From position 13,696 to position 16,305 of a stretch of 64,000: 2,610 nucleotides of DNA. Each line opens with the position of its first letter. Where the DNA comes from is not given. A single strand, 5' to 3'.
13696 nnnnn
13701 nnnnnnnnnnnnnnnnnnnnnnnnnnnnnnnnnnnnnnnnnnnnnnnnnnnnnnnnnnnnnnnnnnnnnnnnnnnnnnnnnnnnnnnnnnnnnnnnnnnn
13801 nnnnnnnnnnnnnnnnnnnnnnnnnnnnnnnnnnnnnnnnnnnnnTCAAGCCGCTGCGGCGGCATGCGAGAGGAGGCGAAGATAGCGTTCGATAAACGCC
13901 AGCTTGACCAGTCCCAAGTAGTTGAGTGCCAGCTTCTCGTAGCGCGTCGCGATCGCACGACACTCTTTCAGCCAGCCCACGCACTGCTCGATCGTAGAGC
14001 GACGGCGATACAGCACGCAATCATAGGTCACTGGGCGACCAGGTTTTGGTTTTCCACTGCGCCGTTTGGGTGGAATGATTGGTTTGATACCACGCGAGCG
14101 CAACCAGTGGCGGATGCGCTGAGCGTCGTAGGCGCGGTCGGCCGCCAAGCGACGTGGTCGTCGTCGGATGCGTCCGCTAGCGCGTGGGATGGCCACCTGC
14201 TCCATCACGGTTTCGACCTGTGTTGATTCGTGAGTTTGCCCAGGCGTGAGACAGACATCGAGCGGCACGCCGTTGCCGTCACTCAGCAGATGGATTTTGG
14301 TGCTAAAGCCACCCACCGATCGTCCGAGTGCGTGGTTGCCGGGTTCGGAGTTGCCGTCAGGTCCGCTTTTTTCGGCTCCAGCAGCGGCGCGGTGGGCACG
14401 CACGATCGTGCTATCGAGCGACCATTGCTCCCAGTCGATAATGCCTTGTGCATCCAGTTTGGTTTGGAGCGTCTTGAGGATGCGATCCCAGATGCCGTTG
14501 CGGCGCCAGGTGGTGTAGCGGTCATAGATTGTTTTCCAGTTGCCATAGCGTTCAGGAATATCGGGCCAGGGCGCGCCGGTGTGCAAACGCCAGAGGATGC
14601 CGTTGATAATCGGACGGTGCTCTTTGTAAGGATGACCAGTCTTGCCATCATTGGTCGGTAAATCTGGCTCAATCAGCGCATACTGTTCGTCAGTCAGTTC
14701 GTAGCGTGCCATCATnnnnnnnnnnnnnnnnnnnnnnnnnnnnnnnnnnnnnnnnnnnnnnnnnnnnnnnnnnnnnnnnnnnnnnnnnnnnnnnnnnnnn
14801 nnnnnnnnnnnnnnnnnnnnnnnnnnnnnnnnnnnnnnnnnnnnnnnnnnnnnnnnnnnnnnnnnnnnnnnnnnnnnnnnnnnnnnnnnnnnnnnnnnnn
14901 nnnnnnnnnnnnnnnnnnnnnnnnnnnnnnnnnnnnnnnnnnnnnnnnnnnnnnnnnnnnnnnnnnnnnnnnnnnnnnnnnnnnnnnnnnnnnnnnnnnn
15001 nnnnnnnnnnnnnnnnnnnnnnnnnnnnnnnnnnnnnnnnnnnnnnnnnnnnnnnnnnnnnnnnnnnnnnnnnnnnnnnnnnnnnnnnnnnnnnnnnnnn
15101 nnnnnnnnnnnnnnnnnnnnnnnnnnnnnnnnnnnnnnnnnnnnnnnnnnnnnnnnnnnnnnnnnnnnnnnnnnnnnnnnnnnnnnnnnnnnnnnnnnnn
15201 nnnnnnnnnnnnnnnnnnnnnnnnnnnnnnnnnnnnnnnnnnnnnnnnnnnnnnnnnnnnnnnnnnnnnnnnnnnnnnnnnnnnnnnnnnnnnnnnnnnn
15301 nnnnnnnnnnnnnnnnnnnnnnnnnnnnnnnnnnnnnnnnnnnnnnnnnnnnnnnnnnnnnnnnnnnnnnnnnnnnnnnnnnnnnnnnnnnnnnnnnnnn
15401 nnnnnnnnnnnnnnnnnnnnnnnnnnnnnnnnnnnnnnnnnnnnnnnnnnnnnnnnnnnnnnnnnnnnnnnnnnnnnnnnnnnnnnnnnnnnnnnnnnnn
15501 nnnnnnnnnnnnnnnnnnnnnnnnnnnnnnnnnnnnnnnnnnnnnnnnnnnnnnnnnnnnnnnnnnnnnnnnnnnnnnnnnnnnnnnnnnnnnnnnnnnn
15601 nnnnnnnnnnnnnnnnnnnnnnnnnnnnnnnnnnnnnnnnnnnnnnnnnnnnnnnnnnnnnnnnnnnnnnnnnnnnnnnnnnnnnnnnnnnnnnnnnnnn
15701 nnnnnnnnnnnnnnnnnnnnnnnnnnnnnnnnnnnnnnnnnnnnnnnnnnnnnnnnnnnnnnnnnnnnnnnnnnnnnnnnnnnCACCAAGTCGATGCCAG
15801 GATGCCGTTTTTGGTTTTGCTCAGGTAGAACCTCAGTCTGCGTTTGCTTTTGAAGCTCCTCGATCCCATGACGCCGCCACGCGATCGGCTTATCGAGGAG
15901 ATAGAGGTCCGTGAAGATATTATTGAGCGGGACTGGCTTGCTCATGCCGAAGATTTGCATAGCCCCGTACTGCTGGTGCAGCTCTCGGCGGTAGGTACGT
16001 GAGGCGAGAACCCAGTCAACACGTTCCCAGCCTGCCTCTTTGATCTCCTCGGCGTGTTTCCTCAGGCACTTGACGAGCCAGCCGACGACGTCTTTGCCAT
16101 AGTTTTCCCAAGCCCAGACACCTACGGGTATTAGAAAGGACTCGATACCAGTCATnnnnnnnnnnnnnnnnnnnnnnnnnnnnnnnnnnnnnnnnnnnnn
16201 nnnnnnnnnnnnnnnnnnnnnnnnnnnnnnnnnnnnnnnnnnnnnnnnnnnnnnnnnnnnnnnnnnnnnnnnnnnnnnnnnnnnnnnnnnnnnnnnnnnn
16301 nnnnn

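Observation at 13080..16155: NACHT STAND NTPase apparently split by an IS5-family insertion, with a tandem-repeat tail displaced downstream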

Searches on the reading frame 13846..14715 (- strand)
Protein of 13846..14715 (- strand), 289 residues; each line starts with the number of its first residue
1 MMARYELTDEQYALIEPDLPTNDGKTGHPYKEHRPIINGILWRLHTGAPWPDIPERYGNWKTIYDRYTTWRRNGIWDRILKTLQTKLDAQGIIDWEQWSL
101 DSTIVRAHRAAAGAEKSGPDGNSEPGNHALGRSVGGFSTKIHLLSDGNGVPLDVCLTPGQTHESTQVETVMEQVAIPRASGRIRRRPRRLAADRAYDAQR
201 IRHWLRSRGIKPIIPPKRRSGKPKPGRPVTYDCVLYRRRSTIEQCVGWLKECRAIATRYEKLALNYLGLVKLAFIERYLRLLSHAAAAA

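Call 8: search_protein_families(library=pfam, proteins=[window:13846-14715:-], max_evalue=0.01)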
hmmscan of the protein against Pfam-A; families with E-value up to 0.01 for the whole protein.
window:13846-14715:- (289 aa): 4 families
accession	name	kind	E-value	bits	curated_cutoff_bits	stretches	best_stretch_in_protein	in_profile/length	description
PF13340.11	DUF4096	-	1.1e-25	90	34.3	1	7-79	1-75/76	Putative transposase of IS4/5 family (DUF4096)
PF01609.27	DDE_Tnp_1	-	3e-21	76.5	23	1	100-273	9-195/200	Transposase DDE domain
PF13586.12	DDE_Tnp_1_2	-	1.6e-11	44.9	29.2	1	190-275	1-81/86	Transposase DDE domain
PF13612.12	DDE_Tnp_1_3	-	7.6e-05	23.2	27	1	137-255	44-147/155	Transposase DDE domain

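Call 16: search_protein_families(library=ncbifam, proteins=[window:13846-14715:-], max_evalue=0.01)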
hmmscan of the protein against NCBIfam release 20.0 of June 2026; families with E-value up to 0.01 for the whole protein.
window:13846-14715:- (289 aa): 9 families
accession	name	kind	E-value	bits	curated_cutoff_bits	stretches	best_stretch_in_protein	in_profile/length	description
NF033580.1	transpos_IS5_3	equivalog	1.3e-88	296.8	110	1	4-276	2-255/258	IS5 family transposase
NF033581.1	transpos_IS5_4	equivalog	9e-16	58.1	140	1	62-259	82-265/285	IS5 family transposase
NF033551.1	transpos_IS1182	equivalog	2.2e-14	53.3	270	1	140-224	269-349/488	IS1182 family transposase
NF033579.1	transpos_IS5_2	equivalog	2.6e-10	40.2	140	1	140-252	141-261/289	IS5 family transposase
NF033520.1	transpos_IS982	equivalog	1.4e-08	34.7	130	1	137-257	112-220/243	IS982 family transposase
NF033578.1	transpos_IS5_1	equivalog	1.5e-05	24.3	275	1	137-263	282-397/419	IS5 family transposase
NF033539.1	transpos_IS1380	equivalog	0.00061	18.5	180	1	145-214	167-235/419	IS1380 family transposase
NF033593.1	transpos_ISNCY_1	equivalog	0.00076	18.3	325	0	139-223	302-383/444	ISNCY family transposase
NF033592.1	transpos_IS4_1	equivalog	0.001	18.2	115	1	99-174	110-174/332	IS4 family transposase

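Call 33: list_cluster_members(proteins=[P0001, P0019, window:13846-14715:-])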
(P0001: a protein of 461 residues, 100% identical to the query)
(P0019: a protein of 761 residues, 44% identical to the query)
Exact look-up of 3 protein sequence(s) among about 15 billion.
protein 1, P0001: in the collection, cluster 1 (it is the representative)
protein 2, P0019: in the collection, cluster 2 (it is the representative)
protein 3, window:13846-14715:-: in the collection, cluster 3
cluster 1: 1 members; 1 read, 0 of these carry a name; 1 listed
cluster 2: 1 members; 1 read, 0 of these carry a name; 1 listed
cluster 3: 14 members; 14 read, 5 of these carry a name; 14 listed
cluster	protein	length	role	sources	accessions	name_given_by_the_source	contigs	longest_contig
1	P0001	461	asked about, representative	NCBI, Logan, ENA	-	-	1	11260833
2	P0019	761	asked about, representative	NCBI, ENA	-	-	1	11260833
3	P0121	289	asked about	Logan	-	-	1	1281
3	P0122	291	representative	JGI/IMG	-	transposase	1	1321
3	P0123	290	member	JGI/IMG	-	transposase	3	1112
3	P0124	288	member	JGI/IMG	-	transposase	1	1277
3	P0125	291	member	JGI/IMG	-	transposase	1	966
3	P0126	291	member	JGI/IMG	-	transposase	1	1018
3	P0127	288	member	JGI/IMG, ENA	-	-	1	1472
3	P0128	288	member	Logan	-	-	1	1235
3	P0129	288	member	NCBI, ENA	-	-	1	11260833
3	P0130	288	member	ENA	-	-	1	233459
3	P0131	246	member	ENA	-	-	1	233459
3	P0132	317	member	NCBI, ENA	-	-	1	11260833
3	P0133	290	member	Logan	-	-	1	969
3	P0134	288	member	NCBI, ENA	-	-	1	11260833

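Call 35: find_encoding_contigs(protein=P0129, flank=1500, max_places=3)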
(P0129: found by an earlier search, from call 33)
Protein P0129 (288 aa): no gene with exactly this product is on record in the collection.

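Call 36: find_encoding_contigs(protein=window:13846-14715:-, flank=1500, max_places=3)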
Protein window:13846-14715:- (289 aa): 1 contig read that carries it; 1 place shown.
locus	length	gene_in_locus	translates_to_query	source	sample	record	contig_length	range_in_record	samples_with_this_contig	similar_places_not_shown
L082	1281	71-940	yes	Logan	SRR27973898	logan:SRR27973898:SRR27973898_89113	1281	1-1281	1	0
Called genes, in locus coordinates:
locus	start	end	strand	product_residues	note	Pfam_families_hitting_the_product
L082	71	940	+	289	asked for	PF13340:DUF4096, PF01609:DDE_Tnp_1, PF13586:DDE_Tnp_1_2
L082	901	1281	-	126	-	?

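Call 81: find_encoding_contigs(protein=P0130, flank=3000, max_places=5)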
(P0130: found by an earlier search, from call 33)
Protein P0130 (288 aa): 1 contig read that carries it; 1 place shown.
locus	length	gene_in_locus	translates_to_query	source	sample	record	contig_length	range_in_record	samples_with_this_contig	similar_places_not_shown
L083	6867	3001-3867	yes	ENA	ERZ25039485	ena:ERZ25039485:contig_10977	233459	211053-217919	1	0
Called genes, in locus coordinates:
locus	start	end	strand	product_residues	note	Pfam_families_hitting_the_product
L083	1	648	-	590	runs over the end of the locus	PF13384:HTH_23 (weak)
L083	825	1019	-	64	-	-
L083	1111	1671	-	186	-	-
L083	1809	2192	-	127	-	-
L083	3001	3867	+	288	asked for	PF13340:DUF4096, PF01609:DDE_Tnp_1, PF13586:DDE_Tnp_1_2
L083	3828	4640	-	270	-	PF13191:AAA_16 (weak)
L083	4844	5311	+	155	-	-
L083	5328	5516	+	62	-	-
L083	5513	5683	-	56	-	-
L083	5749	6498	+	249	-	PF00400:WD40 (faint), PF24807:WD40_CDC20-Fz (weak), PF24814:WD40_Prp19 (faint), PF25174:Beta-prop_THOC3, PF24817:WD40_WDHD1_1st (faint), PF25173:Beta-prop_WDR3_1st, PF23381:Beta-prop_IFT122_1st, PF25175:Beta-prop_WDR5, +3 more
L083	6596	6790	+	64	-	-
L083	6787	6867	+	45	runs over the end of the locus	-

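Call 82: find_encoding_contigs(protein=P0134, flank=3000, max_places=5)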
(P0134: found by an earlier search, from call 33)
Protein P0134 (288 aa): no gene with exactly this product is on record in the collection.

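Call 83: find_encoding_contigs(protein=P0132, flank=3000, max_places=5)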
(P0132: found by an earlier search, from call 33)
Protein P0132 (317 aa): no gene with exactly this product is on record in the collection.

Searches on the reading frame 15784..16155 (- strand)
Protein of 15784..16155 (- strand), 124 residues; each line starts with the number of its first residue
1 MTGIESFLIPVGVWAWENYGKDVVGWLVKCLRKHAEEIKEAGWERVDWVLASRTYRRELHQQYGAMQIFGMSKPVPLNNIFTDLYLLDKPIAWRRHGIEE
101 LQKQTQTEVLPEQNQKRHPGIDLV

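Call 41: search_protein_families(library=pfam, proteins=[window:15784-16155:-], max_evalue=10)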
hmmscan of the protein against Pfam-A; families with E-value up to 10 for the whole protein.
seq(124 aa): 0 families

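Call 59: search_protein_representatives(protein=window:15811-16155:-)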
Query: 115 residues. Proteins with E-value up to 0.001 (for the whole library): 301; up to 1e-10: 80; up to 1e-30: 1. The best 150 are listed.
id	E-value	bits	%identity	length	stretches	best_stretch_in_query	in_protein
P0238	1.7e-42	160.6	71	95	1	1-95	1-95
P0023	8.1e-25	103.6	49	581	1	12-107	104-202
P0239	1.0e-24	103.3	51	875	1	8-103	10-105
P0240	1.1e-24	103.2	46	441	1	8-105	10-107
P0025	2.2e-24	102.2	51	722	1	6-108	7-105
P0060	3.1e-23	98.5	53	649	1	9-104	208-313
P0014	9.9e-23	96.9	51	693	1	11-105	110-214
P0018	3.8e-21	91.8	46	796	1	6-106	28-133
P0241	5.8e-20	87.9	45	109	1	7-103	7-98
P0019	9.2e-20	87.3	45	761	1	9-107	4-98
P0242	3.0e-19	85.6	44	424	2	31-111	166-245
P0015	8.1e-19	84.2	45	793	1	9-105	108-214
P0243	1.2e-17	80.5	41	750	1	8-104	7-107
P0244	1.3e-17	80.3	41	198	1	7-103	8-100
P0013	2.0e-17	79.8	44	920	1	6-110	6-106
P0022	7.2e-16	74.7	62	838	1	42-105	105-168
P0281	6.9e-13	65.1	40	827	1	12-107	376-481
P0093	1.4e-12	64.1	46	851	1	33-109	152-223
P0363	2.5e-08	50.4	49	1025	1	48-106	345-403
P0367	3.2e-08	50.0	34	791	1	13-105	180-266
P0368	4.2e-08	49.6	45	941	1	42-104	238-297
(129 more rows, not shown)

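Call 60: search_protein_families(library=pfam, proteins=[P0281, P0363, P0368, P0367], max_evalue=0.001)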
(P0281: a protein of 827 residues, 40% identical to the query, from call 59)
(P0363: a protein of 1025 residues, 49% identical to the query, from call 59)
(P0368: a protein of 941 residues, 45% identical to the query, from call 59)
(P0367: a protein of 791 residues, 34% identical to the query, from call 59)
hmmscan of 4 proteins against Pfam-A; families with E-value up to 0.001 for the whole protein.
P0281 (827 aa): 5 families
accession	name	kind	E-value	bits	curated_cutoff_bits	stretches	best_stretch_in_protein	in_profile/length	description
PF12770.12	CHAT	-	1.5e-17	64.4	24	1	80-342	16-281/289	CHAT domain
PF05729.18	NACHT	-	2.7e-15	57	26.7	1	503-653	2-166/167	NACHT domain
PF20720.3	nSTAND3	-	4.7e-08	33.3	27.2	1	493-663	9-151/155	Novel STAND NTPase 3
PF13401.12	AAA_22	-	0.0001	23.1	27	1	501-606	5-108/130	AAA domain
PF00531.28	Death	-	0.00081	19.9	22.6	0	628-679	33-84/86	Death domain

P0363 (1025 aa): 13 families
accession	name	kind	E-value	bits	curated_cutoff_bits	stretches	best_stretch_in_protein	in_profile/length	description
PF14516.12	AAA_35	-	2e-22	79.9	27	1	16-247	11-249/331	AAA-like domain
PF05729.18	NACHT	-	2.7e-20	73.3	26.7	1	429-576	4-165/167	NACHT domain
PF13401.12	AAA_22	-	2.9e-12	47.5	27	1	35-171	5-124/130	AAA domain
PF22727.1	NCH2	-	3.2e-10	40.5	27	1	958-1018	32-95/96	NACHT C-terminal Helical domain 2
PF00004.35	AAA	-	8.7e-10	39.6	21.2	1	430-537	3-96/131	ATPase family associated with various cellular activities (AAA)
PF20720.3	nSTAND3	-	5.6e-07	29.8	27.2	1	420-543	12-111/155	Novel STAND NTPase 3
PF01637.24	ATPase_2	-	1.7e-06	28.4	33.2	0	43-151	28-139/225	ATPase domain predominantly from Archaea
PF13173.12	AAA_14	-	2.1e-05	24.9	27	0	43-170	10-98/129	AAA domain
PF13191.12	AAA_16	-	2.2e-05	25.5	32.6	0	426-458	25-52/167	AAA ATPase domain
PF24883.2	NPHP3_N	-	2.6e-05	24.9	24.8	0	428-453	25-50/164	Nephrocystin 3, N-terminal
PF24389.1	ORC-CDC6-like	-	0.0002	20.7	27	1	422-452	29-59/571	ORC-CDC6-like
PF25199.1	nSTAND_NTPase5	-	0.0005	20.4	34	0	426-457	42-73/145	Novel STAND NTPase 5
PF07693.20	KAP_NTPase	-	0.00057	19.7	20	0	114-152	143-180/293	KAP family P-loop domain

P0368 (941 aa): 5 families
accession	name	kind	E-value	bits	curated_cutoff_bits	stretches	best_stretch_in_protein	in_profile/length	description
PF05729.18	NACHT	-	3.3e-20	73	26.7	1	323-472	3-166/167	NACHT domain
PF13365.12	Trypsin_2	-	3.9e-10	41.1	27.6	1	21-183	1-144/144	Trypsin-like peptidase domain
PF22727.1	NCH2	-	9.4e-08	32.5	27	1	880-938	33-95/96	NACHT C-terminal Helical domain 2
PF20720.3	nSTAND3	-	1e-06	28.9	27.2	1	312-449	9-122/155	Novel STAND NTPase 3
PF24883.2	NPHP3_N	-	2.3e-06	28.3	24.8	0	392-438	121-164/164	Nephrocystin 3, N-terminal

P0367 (791 aa): 5 families
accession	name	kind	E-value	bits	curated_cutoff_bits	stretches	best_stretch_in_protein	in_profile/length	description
PF05729.18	NACHT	-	4.2e-15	56.4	26.7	1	289-446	3-165/167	NACHT domain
PF13365.12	Trypsin_2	-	1.9e-12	48.5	27.6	1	21-164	1-144/144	Trypsin-like peptidase domain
PF20720.3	nSTAND3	-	9.3e-05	22.6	27.2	1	285-333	16-63/155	Novel STAND NTPase 3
PF13191.12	AAA_16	-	0.00012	23.1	32.6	0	285-331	23-73/167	AAA ATPase domain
PF24883.2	NPHP3_N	-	0.00047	20.8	24.8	0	282-307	17-43/164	Nephrocystin 3, N-terminal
